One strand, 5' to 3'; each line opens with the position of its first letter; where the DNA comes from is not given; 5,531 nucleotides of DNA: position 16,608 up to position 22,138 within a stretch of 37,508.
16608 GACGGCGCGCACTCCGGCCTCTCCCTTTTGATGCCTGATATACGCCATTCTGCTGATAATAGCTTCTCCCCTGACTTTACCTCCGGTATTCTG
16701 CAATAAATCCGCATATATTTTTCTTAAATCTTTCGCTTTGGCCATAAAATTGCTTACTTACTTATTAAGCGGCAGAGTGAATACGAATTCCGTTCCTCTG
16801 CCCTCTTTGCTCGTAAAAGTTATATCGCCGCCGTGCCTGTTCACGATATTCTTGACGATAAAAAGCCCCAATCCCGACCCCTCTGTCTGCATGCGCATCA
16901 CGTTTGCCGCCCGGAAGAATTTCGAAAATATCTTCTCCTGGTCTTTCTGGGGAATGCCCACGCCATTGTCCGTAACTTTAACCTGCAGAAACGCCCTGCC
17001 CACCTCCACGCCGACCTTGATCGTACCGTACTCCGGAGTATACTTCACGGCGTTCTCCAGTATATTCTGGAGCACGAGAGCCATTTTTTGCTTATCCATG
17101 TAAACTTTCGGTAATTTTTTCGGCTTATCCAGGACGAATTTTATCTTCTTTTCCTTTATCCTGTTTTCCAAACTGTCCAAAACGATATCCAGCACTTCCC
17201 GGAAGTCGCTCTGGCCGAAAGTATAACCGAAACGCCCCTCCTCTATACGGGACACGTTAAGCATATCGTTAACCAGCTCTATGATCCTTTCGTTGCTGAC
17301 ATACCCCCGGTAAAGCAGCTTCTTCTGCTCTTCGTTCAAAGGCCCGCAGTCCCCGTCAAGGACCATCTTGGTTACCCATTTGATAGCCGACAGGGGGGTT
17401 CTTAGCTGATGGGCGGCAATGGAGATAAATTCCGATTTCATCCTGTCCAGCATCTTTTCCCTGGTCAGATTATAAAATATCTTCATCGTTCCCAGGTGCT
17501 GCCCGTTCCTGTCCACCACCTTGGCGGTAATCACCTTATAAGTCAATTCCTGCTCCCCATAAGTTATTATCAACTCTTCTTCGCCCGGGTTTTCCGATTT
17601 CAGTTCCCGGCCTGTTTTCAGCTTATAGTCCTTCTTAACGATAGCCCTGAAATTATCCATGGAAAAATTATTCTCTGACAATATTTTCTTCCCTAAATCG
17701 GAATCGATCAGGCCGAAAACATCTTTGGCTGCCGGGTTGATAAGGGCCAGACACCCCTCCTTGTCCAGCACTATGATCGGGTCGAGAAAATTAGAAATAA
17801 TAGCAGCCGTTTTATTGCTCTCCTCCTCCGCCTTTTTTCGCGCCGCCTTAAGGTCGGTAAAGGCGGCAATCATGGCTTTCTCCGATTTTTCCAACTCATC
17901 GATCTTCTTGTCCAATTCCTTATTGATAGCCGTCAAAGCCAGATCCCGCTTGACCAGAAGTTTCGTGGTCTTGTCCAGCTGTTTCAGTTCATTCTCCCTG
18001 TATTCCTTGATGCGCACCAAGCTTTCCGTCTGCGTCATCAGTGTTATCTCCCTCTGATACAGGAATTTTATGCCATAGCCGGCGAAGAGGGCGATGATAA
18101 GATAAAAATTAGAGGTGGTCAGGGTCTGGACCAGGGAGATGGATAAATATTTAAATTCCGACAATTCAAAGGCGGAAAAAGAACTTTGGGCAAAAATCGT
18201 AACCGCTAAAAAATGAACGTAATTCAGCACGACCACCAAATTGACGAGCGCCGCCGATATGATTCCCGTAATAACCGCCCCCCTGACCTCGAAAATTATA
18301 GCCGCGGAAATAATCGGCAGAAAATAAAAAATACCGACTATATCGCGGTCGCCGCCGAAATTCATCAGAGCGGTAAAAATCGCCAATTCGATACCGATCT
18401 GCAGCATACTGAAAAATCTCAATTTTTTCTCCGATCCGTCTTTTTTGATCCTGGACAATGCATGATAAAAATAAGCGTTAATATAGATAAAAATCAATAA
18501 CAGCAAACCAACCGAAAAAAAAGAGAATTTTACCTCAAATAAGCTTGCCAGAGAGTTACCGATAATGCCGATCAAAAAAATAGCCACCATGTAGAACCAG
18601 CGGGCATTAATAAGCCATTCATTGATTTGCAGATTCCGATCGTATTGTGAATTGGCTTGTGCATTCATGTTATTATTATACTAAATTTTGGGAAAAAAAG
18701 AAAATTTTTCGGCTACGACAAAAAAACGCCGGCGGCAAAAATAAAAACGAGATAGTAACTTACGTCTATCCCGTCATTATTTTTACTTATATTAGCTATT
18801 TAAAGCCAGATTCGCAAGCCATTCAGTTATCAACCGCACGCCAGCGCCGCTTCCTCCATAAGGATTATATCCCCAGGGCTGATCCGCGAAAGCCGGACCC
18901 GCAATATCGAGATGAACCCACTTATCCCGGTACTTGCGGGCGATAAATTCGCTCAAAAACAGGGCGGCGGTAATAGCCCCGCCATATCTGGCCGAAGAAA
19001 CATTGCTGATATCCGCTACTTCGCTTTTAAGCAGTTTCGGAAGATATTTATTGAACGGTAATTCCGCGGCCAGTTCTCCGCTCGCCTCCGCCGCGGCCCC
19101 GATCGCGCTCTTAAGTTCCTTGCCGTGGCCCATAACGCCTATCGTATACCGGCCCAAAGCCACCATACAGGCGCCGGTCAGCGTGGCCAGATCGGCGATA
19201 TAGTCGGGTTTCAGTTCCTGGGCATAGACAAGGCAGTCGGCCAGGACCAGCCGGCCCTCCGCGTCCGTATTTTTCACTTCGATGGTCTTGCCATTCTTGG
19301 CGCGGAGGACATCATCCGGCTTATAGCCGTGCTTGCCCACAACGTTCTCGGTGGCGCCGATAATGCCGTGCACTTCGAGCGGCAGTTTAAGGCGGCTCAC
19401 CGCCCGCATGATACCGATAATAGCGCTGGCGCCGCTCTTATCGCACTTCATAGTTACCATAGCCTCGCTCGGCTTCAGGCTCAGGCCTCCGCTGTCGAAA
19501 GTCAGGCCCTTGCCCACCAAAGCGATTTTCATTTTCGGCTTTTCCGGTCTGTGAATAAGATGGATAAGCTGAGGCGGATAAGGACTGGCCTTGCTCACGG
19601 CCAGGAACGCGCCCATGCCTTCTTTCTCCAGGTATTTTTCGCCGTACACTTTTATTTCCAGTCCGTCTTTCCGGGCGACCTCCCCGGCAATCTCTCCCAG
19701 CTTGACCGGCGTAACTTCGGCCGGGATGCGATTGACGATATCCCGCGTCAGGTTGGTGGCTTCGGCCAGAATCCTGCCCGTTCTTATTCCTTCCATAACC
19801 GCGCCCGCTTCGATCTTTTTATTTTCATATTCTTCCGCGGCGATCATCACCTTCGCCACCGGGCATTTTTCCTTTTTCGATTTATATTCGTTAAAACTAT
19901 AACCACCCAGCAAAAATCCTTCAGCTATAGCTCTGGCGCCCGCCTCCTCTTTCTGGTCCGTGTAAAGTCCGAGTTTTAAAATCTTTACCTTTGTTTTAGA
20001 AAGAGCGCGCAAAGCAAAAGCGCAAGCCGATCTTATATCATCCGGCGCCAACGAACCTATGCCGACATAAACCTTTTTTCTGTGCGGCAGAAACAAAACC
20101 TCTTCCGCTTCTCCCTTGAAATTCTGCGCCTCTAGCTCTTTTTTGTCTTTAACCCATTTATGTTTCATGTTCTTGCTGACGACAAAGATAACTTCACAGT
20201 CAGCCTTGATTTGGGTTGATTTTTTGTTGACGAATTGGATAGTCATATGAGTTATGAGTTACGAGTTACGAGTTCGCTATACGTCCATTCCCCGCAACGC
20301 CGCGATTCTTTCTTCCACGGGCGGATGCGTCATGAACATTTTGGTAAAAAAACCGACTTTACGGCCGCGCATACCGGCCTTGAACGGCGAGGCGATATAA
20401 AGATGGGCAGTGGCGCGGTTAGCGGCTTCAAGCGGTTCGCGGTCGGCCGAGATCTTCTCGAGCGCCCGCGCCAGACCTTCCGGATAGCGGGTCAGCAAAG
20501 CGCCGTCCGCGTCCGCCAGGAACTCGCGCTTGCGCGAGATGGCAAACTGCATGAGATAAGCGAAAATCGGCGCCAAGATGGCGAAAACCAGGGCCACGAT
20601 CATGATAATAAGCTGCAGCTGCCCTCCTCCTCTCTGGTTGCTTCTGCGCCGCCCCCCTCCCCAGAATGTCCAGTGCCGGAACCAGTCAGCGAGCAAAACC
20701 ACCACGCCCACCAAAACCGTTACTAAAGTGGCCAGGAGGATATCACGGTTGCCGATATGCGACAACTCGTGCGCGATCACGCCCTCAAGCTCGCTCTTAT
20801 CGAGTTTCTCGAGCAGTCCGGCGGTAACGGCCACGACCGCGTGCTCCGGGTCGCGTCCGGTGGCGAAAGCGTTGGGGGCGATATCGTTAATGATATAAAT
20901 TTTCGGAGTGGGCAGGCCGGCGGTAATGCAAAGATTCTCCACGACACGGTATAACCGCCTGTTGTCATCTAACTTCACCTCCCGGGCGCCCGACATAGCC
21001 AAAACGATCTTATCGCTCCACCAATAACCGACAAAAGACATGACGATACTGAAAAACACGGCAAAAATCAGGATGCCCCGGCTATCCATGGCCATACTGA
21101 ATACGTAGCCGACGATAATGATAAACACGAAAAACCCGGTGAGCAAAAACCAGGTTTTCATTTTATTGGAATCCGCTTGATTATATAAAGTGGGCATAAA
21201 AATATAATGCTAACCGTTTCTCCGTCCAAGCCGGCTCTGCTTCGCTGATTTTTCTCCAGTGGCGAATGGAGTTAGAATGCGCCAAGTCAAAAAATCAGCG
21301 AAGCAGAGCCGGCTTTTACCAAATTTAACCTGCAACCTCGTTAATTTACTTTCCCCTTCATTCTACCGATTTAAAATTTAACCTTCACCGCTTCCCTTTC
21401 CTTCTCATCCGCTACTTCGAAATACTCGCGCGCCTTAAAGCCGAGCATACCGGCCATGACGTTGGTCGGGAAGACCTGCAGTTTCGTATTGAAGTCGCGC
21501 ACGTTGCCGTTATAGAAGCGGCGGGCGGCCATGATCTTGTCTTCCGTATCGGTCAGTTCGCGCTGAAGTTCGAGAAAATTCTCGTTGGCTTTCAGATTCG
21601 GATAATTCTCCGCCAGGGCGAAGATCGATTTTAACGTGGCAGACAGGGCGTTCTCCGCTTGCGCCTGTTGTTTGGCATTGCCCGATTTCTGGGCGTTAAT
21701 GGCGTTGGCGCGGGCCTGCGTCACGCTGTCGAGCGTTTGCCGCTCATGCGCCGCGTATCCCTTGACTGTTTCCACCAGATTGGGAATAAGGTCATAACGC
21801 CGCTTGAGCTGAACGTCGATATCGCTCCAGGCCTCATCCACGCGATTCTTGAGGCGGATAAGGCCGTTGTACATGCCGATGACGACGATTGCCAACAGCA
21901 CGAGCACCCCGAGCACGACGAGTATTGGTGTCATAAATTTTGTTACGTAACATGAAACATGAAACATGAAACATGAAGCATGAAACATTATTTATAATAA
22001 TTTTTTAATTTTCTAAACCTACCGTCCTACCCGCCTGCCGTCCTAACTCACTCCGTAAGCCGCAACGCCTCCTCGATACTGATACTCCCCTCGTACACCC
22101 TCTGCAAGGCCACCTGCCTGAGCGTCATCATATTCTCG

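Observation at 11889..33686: Window-wide family of tandem repeats with 7-nt (or 14-nt) period, sitting in frame inside conserved genes as well as between genes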

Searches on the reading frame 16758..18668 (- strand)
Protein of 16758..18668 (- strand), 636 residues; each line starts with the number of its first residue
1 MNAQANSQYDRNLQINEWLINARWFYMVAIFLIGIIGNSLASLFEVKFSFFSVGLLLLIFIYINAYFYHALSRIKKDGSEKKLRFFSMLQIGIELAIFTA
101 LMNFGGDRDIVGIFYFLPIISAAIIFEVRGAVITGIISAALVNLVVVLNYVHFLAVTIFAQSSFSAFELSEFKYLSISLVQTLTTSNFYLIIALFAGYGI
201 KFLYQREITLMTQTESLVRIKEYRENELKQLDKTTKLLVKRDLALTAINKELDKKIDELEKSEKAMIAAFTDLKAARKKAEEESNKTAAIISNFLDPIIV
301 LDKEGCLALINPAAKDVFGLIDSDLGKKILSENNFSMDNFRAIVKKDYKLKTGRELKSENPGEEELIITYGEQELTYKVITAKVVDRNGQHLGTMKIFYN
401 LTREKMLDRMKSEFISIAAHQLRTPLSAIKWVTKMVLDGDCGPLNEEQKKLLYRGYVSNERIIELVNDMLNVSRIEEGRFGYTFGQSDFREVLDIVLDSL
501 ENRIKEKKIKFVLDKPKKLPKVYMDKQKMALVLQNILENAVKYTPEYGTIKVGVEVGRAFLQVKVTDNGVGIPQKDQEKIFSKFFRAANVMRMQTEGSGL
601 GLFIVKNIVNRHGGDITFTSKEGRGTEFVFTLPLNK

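Call 8: search_protein_families(library=pfam, proteins=[window:16758-18668:-])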
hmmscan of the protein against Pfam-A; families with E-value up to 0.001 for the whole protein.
window:16758-18668:- (636 aa): 3 families
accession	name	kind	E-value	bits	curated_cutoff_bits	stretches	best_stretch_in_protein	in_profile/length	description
PF02518.31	HATPase_c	-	3.4e-30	105.2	26.4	1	525-635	2-110/111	Histidine kinase-, DNA gyrase B-, and HSP90-like ATPase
PF00512.31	HisKA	-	5.2e-17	62.1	26.9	1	410-478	1-66/66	His Kinase A (phospho-acceptor) domain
PF00989.32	PAS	-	0.00016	22.1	22.6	1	288-355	4-66/113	PAS fold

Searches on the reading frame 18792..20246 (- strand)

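Call 6: search_protein_families(library=pfam, proteins=[window:18792-20246:-])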
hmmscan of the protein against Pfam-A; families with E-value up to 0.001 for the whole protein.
window:18792-20246:- (484 aa): 2 families
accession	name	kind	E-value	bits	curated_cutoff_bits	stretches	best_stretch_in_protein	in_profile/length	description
PF00883.26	Peptidase_M17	-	1.6e-110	369.7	25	1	165-473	1-309/310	Cytosol aminopeptidase family, catalytic domain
PF02789.23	Peptidase_M17_N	-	9e-10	39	23.4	1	38-125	29-129/129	Cytosol aminopeptidase family, N-terminal domain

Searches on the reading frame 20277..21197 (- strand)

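Call 6: search_protein_families(library=pfam, proteins=[window:20277-21197:-])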
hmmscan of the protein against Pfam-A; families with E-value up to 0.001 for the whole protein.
window:20277-21197:- (306 aa): 2 families
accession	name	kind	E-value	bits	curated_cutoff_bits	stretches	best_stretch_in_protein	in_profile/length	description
PF01435.24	Peptidase_M48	-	7.2e-32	111.2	20.3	1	78-304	3-185/186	Peptidase family M48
PF05569.17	Peptidase_M56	-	9.6e-05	22.1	31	1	121-162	177-218/296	BlaR1 peptidase M56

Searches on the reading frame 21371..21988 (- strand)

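Call 6: search_protein_families(library=pfam, proteins=[window:21371-21988:-])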
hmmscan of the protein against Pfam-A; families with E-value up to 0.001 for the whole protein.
window:21371-21988:- (205 aa): 1 family
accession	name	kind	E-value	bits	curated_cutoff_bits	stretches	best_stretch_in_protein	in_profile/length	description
PF04011.17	LemA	-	4.2e-62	208.8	26.2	1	53-205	1-149/149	LemA family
